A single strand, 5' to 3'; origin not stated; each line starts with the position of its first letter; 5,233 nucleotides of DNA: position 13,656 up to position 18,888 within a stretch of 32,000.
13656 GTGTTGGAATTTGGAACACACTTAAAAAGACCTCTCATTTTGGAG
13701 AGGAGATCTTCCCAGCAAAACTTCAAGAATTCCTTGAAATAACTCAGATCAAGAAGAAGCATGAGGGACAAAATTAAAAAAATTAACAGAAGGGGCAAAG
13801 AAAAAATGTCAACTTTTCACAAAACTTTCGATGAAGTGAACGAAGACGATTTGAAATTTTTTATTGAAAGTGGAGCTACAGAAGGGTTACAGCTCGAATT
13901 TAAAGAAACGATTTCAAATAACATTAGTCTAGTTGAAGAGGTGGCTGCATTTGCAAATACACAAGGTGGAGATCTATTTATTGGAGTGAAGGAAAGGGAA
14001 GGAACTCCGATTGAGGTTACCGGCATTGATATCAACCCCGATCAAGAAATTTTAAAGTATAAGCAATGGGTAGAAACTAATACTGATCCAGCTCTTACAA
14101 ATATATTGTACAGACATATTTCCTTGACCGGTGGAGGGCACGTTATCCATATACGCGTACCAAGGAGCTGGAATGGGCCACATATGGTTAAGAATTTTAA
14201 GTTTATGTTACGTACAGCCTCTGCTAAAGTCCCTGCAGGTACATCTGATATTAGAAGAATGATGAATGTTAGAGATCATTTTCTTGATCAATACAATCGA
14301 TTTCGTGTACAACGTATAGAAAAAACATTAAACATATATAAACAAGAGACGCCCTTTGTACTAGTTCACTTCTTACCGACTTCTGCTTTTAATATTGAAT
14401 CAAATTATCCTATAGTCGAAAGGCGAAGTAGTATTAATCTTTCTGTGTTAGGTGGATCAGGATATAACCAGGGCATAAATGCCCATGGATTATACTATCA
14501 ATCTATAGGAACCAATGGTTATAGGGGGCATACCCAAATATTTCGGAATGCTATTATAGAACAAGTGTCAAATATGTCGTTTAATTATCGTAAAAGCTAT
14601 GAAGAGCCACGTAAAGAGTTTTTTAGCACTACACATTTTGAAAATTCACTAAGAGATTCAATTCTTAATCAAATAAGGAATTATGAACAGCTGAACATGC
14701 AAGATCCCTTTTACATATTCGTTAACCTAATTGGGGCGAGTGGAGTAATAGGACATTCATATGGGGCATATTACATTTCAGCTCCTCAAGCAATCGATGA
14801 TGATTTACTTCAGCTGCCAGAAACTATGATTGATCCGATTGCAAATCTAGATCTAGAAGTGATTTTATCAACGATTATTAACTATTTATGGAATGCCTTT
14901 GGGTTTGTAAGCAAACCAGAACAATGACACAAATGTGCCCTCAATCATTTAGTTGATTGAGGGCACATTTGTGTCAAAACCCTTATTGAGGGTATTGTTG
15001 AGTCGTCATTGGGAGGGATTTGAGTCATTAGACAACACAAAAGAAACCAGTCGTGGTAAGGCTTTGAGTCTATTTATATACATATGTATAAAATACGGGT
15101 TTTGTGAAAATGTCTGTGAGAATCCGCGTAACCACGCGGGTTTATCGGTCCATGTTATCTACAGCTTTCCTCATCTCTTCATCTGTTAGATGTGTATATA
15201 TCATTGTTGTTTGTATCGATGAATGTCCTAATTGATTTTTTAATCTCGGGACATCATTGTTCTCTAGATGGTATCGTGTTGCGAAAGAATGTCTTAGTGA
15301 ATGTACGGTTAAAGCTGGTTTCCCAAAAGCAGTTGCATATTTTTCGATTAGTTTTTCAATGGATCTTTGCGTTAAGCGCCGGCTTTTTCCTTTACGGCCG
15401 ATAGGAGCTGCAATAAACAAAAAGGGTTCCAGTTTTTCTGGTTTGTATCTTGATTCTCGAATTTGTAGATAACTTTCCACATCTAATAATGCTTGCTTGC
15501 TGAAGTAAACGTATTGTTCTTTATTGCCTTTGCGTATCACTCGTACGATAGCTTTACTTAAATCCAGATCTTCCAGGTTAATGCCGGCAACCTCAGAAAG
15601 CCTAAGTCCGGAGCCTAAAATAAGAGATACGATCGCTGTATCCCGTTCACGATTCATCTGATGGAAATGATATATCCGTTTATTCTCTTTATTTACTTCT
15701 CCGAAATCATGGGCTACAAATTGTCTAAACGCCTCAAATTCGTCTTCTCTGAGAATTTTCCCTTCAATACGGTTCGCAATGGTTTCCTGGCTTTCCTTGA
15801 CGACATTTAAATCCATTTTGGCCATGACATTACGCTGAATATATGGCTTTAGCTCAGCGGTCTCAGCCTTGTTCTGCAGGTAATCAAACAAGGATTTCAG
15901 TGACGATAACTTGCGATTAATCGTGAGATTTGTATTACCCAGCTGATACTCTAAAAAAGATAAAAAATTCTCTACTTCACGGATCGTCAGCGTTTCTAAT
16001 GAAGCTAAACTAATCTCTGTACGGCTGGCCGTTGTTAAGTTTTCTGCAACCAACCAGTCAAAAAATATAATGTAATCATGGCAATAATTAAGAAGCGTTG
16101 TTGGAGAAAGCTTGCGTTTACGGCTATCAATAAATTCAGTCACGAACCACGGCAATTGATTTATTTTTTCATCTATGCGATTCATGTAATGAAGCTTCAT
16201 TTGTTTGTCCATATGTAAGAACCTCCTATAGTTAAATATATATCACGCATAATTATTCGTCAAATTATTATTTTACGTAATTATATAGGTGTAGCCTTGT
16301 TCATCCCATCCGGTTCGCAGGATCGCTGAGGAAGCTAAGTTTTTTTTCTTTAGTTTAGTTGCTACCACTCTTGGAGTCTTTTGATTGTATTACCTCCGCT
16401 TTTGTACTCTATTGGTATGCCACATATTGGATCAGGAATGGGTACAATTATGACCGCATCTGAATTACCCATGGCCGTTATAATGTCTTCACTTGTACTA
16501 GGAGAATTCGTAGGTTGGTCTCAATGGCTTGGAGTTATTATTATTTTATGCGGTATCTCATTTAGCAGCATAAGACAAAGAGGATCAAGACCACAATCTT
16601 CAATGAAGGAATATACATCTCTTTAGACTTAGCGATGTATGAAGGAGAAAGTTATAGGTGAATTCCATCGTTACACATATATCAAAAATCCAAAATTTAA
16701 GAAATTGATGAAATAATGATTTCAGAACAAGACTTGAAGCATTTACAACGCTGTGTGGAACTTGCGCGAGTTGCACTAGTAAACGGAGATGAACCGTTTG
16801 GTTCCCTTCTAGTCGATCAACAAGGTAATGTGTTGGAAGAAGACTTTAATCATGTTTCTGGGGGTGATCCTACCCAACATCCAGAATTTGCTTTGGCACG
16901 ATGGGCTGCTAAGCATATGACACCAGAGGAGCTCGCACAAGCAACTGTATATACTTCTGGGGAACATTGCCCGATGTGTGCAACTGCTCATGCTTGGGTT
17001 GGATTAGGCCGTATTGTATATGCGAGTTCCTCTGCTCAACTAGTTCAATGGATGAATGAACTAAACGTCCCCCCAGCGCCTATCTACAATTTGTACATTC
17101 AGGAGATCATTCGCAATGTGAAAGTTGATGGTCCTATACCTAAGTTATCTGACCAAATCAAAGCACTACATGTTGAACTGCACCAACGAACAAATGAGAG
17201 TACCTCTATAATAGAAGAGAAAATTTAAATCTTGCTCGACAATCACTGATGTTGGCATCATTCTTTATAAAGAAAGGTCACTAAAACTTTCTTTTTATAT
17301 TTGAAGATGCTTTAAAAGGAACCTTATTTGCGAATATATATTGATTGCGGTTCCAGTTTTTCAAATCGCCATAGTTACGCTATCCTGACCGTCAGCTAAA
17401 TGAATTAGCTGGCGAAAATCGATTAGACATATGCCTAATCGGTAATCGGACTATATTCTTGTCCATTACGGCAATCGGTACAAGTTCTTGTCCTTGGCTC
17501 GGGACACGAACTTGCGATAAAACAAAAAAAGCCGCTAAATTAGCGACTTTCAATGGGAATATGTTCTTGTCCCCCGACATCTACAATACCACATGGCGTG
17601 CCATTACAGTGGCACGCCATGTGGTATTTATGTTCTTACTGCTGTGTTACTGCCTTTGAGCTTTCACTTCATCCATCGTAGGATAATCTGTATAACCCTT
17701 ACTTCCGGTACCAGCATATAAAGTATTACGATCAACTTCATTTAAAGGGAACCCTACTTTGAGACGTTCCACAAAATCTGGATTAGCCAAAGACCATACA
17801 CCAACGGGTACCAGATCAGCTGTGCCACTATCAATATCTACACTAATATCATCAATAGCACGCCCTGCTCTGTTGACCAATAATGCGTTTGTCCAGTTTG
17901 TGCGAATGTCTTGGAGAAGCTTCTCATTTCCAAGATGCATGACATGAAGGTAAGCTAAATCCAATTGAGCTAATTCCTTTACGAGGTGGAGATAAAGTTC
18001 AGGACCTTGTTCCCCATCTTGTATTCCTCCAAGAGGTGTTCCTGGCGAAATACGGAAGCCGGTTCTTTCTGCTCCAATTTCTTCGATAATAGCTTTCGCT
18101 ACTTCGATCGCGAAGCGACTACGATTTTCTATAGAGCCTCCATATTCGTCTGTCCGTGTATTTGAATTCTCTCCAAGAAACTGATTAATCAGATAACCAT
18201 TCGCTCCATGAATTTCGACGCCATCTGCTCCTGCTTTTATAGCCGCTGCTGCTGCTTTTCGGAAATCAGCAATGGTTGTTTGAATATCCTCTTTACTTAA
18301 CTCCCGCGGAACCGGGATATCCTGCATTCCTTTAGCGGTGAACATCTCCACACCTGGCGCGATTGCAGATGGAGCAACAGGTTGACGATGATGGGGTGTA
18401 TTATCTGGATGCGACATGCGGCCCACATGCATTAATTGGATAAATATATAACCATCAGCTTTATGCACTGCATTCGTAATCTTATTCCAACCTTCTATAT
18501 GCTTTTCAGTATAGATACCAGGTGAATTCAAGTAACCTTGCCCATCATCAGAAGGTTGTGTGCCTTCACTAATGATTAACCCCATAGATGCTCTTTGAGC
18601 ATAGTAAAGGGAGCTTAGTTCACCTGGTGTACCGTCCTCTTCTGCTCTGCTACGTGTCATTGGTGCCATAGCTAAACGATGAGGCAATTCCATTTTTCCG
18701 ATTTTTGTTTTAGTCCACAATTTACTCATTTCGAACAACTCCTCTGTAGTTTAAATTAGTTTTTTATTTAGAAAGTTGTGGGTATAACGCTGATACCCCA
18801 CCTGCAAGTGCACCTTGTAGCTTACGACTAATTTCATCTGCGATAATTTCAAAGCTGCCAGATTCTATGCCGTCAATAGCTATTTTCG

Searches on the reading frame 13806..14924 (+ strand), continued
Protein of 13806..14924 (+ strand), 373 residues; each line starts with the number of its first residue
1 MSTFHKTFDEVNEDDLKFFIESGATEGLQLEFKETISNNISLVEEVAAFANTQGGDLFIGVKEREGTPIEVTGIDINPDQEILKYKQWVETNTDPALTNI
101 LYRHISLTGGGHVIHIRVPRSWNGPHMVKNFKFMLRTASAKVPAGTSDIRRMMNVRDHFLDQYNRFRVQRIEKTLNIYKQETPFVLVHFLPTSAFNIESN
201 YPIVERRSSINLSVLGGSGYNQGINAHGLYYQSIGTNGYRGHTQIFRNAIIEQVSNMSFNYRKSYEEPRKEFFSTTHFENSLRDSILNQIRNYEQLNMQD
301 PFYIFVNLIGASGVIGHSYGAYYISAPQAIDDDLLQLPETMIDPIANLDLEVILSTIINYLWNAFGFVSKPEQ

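Call 105: get_annotated_region(hit=H19, flank=4000)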
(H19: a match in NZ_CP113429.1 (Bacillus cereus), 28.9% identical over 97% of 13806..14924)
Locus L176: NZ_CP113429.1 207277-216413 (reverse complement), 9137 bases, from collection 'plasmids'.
description: Bacillus cereus strain NW6 plasmid unnamed1, complete sequence
organism: Bacillus cereus (NCBI taxid 1396)
taxonomy: Bacteria; Bacillota; Bacilli; Bacillales; Bacillaceae; Bacillus; Bacillus cereus
host: -; source: cell culture,petroleum sludge; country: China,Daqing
typing (MOB-suite, as given by PLSDB): non-mobilizable; replicon rep_cluster_125,rep_cluster_164
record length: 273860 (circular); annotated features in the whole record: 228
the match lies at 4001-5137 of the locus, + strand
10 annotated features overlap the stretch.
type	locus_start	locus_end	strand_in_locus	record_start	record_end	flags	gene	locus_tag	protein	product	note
CDS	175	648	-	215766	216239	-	-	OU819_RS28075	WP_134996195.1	DUF5065 family protein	-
CDS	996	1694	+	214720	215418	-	-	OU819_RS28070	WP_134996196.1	DUF1963 domain-containing protein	-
CDS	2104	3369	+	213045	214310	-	-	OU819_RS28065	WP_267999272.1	Y-family DNA polymerase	-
CDS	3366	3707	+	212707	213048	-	-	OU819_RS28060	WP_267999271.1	YolD-like family protein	-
CDS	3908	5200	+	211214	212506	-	-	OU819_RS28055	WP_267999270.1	ATP-binding protein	-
CDS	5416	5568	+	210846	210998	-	-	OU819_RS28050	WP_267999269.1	hypothetical protein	-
CDS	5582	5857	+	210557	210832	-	-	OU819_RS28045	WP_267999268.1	hypothetical protein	-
CDS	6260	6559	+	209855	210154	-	-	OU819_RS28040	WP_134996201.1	metalloregulator ArsR/SmtB family transcription factor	GO:0006355 - regulation of DNA-templated transcription [Evidence IEA]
CDS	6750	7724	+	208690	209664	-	-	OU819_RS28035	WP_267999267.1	hypothetical protein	-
CDS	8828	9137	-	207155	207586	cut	-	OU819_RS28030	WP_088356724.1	hypothetical protein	-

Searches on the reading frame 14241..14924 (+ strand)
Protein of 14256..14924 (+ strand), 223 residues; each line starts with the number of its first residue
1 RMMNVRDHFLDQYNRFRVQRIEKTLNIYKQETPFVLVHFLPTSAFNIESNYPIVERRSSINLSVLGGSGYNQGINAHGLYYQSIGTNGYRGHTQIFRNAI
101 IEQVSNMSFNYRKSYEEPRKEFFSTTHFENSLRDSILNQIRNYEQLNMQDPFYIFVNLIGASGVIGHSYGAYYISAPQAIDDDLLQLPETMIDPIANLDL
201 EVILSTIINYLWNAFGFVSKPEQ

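Call 60: search_protein_representatives(protein=window:14256-14924:+)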
Query: 223 residues. Proteins with E-value up to 0.001 (for the whole library): 801; up to 1e-10: 49; up to 1e-30: 8. The best 150 are listed.
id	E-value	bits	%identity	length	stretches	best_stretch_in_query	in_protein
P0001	1.0e-141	486.4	98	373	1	1-223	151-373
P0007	1.4e-62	227.7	49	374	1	1-223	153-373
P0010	2.7e-44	167.9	41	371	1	2-219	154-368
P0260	3.1e-44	167.8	41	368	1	3-222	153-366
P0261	1.5e-41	159.0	41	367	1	7-217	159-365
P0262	1.6e-41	158.9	43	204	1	25-223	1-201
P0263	2.2e-38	148.6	38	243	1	6-217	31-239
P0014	1.3e-37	146.1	40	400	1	4-219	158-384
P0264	8.7e-28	114.0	78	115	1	1-69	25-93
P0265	1.2e-20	90.7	35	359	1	9-220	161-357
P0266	1.0e-17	81.1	35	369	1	8-218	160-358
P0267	1.6e-17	80.5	77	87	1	151-206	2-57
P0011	1.6e-16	77.2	47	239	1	1-83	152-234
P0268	9.7e-16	74.6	29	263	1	22-218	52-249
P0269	1.4e-15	74.1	28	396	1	11-219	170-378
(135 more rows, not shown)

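Call 70: find_related_loci(query=A6, collection=metagenome_contigs, flank=6000)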
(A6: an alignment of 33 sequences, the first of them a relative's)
Query A6 (379 aa) in metagenome_contigs; peptide patterns used: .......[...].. (x = any residue, [..] = any of these).
600 stretches matched a pattern (row limit reached: there are more); 572 encode a relative of the query (tblastn E <= 1e-3); the best 80 are kept; 80 distinct loci.
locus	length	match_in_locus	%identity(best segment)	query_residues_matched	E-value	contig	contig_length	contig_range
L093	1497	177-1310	37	6-376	7e-84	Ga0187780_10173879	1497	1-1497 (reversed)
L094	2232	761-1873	38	13-376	1e-79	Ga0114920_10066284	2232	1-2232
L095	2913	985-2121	36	4-376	8e-78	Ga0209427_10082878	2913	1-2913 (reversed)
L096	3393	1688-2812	37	7-376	8e-77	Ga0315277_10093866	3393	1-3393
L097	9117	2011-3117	37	7-376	4e-80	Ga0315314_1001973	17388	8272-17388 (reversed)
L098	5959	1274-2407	36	1-376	6e-76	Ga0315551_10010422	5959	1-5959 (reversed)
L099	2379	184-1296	37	7-372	2e-77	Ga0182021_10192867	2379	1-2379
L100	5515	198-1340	36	2-376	3e-75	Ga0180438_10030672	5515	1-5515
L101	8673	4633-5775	36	2-376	3e-75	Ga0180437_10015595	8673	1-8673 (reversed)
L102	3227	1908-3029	38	7-372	7e-76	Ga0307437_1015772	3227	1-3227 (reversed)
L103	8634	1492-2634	35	1-376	7e-75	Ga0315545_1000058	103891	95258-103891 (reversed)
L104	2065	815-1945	38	7-376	2e-77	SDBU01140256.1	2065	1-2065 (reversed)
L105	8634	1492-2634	35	1-376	7e-75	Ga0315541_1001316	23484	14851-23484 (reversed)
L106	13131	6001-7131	37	1-376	1e-74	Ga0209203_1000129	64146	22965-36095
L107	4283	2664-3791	37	1-372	2e-74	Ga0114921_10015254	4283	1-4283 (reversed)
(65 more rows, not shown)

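Call 74: search_protein_families(library=pfam, alignment_id=A7, max_evalue=0.001)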
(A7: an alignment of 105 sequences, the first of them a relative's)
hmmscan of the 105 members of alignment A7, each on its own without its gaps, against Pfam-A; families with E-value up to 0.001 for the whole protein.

A. member 1, L094:15-674:+ (220 aa): 2 families
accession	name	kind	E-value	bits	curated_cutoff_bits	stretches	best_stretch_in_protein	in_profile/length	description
PF01871.22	AMMECR1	-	1e-49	168.7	25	1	57-218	1-167/168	AMMECR1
PF01875.22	Memo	-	4.7e-10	39.6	27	1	1-46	223-268/269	Memo-like protein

B. families by the number of members that match (of 105 scanned): 145 families (the first 25 are shown)
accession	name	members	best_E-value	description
PF00004.35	AAA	5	6.7e-30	ATPase family associated with various cellular activities (AAA)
PF01078.27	Mg_chelatase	5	4.8e-05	Magnesium chelatase, subunit ChlI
PF04851.21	ResIII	4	8.5e-17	Type III restriction enzyme, res subunit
PF16193.11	AAA_assoc_2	3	1e-27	AAA C-terminal domain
PF00881.29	Nitroreductase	3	1.2e-19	Nitroreductase family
PF05496.18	RuvB_N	3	8.8e-17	Holliday junction DNA helicase RuvB P-loop domain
PF13173.12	AAA_14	3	3.9e-09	AAA domain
PF13191.12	AAA_16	3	4.7e-07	AAA ATPase domain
PF07728.20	AAA_5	3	6.8e-07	AAA domain (dynein-related subfamily)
PF00158.32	Sigma54_activat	3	4e-06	Sigma-54 interaction domain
PF10137.14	CAP12-PCTIR_TIR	3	1.5e-05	CAP12/Pycsar effector protein, TIR domain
PF13401.12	AAA_22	3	2.3e-05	AAA domain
PF20720.3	nSTAND3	3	0.0001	Novel STAND NTPase 3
PF14532.12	Sigma54_activ_2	3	0.00011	Sigma-54 interaction domain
PF01680.23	SOR_SNZ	2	5.7e-108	SOR/SNZ family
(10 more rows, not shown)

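Call 92: predict_structure(alignment_id=A8)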
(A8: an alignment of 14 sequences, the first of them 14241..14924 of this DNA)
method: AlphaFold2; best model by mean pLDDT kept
length: 228 residues; sequences in the alignment: 14
mean_pLDDT: 84.9   pTM: 0.86
mean pLDDT of the five models: 84.9, 84.5, 83.5, 83.0, 82.2
residues with pLDDT >= 90: 109; 70-90: 83; 50-70: 34; < 50: 2
segments of 3 or more residues with pLDDT < 50: none
pLDDT, mean of each block of 10 residues (from residue 1): 58 88 95 91 93 85 91 78 89 85 95 73 74 92 93 91 92 63 86 84 83 91 80
secondary structure, 60 per line:
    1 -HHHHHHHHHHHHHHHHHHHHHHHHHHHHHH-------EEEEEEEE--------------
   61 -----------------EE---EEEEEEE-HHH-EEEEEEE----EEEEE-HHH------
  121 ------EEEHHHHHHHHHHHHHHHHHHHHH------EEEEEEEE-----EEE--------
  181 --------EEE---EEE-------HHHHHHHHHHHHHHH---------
elements in order: H2-31 E39-46 E83-89 E95-101 E106-110 E127-129 H130-150 E157-164 E170-172 E189-191 E195-197 H205-219

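Call 94: fold_search(model_id=the predicted structure, library=pdb)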
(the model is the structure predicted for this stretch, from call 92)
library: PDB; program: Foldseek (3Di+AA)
matches with E <= 10: 381; with E <= 0.001: 0
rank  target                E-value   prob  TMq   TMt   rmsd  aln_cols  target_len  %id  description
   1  1mp9_A                5.5e-03  0.94  0.25  0.29   9.6       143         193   10  TBP from a mesothermophilic archaeon, Sulfolobus acidocaldarius (released 2003-11-04)
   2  1i7b_A                6.7e-03  0.87  0.31  0.29  10.3       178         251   11  HUMAN S-ADENOSYLMETHIONINE DECARBOXYLASE WITH COVALENTLY BOUND PYRUVOYL GROUP AND COVALENTLY BOUND S-ADENOSYLMETHIONIN (released 2001-08-22)
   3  1jen_A                6.7e-03  0.80  0.29  0.28  10.7       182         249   10  HUMAN S-ADENOSYLMETHIONINE DECARBOXYLASE (released 1999-06-01)
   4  3c6k_B                7.1e-03  0.72  0.22  0.16  11.2       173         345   10  Crystal structure of human spermine synthase in complex with spermidine and 5-methylthioadenosine (released 2008-02-19)
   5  1jl0_A                8.1e-03  0.72  0.29  0.23  11.3       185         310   10  Structure of a Human S-Adenosylmethionine Decarboxylase Self-processing Ester Intermediate and Mechanism of Putrescine (released 2001-08-22)
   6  1jl0_B                9.7e-03  0.77  0.26  0.21   8.7       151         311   11  Structure of a Human S-Adenosylmethionine Decarboxylase Self-processing Ester Intermediate and Mechanism of Putrescine (released 2001-08-22)
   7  3c6k_A                1.3e-02  0.95  0.18  0.13   7.5        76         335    9  Crystal structure of human spermine synthase in complex with spermidine and 5-methylthioadenosine (released 2008-02-19)
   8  3c6k_D                1.5e-02  0.92  0.19  0.13   5.3        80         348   12  Crystal structure of human spermine synthase in complex with spermidine and 5-methylthioadenosine (released 2008-02-19)
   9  3c6m_A                2.4e-02  0.66  0.20  0.15   7.8       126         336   11  Crystal structure of human spermine synthase in complex with spermine and 5-methylthioadenosine (released 2008-02-19)
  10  3c6m_B                2.7e-02  0.85  0.19  0.13   7.5        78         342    9  Crystal structure of human spermine synthase in complex with spermine and 5-methylthioadenosine (released 2008-02-19)
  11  3c6k_C                3.2e-02  0.85  0.19  0.13   4.3        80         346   11  Crystal structure of human spermine synthase in complex with spermidine and 5-methylthioadenosine (released 2008-02-19)
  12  3eik_B                4.1e-02  0.75  0.26  0.31   8.4       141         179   10  double stranded DNA binding protein (released 2009-09-22)
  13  3oci_A                5.0e-02  0.72  0.26  0.31   8.4       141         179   10  Crystal structure of TBP (TATA box binding protein) (released 2011-07-13)
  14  1vok_B                5.3e-02  0.60  0.24  0.28   8.8       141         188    8  ARABIDOPSIS THALIANA TBP (DIMER) (released 1996-11-08)
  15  7z0o_H                5.7e-02  0.77  0.26  0.33   8.3       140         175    7  Structure of transcription factor UAF in complex with TBP and 35S rRNA promoter DNA (released 2022-04-27)
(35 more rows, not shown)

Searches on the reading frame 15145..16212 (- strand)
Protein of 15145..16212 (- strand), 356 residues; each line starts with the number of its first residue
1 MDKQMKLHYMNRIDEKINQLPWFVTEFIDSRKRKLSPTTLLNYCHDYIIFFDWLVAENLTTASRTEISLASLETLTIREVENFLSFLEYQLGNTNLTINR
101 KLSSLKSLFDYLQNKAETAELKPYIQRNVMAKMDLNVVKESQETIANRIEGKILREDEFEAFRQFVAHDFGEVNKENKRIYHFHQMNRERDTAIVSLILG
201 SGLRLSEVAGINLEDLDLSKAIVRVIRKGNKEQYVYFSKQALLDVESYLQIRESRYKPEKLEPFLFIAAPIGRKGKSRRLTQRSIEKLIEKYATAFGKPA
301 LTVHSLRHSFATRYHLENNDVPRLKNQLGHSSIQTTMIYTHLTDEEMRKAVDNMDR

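Call 4: search_protein_families(library=pfam, proteins=[window:15145-16212:-], max_evalue=0.01)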
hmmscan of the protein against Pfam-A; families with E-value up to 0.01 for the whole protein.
window:15145-16212:- (356 aa): 4 families
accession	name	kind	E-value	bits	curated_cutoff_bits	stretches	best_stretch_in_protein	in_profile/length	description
PF00589.27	Phage_integrase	-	6.6e-31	107.8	27.1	1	175-345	6-171/172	Phage integrase family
PF02899.23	Phage_int_SAM_1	-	1.4e-06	28.9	22.3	1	31-113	10-80/83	Phage integrase, N-terminal SAM-like domain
PF13495.12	Phage_int_SAM_4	-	0.00081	20.2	27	1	31-112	10-78/85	Phage integrase, N-terminal SAM-like domain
PF13102.12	Phage_int_SAM_5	-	0.0075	17.1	22.3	0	23-111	5-81/98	Phage integrase SAM-like domain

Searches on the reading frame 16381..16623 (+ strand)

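Call 98: search_protein_families(library=pfam, proteins=[window:16381-16623:+], max_evalue=1)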
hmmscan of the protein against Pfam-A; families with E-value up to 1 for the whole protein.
window:16381-16623:+ (81 aa): 4 families
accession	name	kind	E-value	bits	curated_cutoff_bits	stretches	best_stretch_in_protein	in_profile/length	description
PF00892.27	EamA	-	1.2e-08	35.7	28.2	1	3-63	74-134/135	EamA-like transporter family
PF03151.22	TPT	-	0.002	18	30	1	24-65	97-138/291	Triose-phosphate Transporter family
PF08627.16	CRT-like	-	0.011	15.2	26.9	1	10-65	86-141/335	CRT-like, chloroquine-resistance transporter-like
PF04246.17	RseC_MucC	-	0.16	12.3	24.4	1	18-63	62-108/130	Positive regulator of sigma(E), RseC/MucC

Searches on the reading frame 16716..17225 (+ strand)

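Call 6: search_protein_families(library=pfam, proteins=[window:16716-17225:+], max_evalue=0.001)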
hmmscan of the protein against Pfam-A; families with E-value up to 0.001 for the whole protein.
window:16716-17225:+ (170 aa): 2 families
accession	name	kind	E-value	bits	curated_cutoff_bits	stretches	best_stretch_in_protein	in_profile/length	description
PF00383.29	dCMP_cyt_deam_1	-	5.9e-11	42.6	25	1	4-103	2-101/102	Cytidine and deoxycytidylate deaminase zinc-binding region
PF14437.12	MafB19-deam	-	2.7e-08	34.3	27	1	7-106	4-103/142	MafB19-like deaminase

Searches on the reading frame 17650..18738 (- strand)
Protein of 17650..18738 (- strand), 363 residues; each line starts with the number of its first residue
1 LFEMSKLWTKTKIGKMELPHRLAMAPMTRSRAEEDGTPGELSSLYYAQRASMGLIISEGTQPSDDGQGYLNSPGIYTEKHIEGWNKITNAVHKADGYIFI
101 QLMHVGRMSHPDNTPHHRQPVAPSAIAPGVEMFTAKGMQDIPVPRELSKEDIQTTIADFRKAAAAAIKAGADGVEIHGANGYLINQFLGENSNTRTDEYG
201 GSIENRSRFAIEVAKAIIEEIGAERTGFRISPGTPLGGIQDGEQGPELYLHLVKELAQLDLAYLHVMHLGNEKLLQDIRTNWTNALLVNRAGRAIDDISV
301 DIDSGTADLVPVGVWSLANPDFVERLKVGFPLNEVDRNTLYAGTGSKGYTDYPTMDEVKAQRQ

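Call 6: search_protein_families(library=pfam, proteins=[window:17650-18738:-], max_evalue=0.001)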
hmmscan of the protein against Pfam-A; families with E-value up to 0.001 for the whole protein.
window:17650-18738:- (363 aa): 1 family
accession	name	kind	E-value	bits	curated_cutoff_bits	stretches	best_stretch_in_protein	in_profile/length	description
PF00724.26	Oxidored_FMN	-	2.2e-78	264.4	27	1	8-333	3-342/342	NADH:flavin oxidoreductase / NADH oxidase family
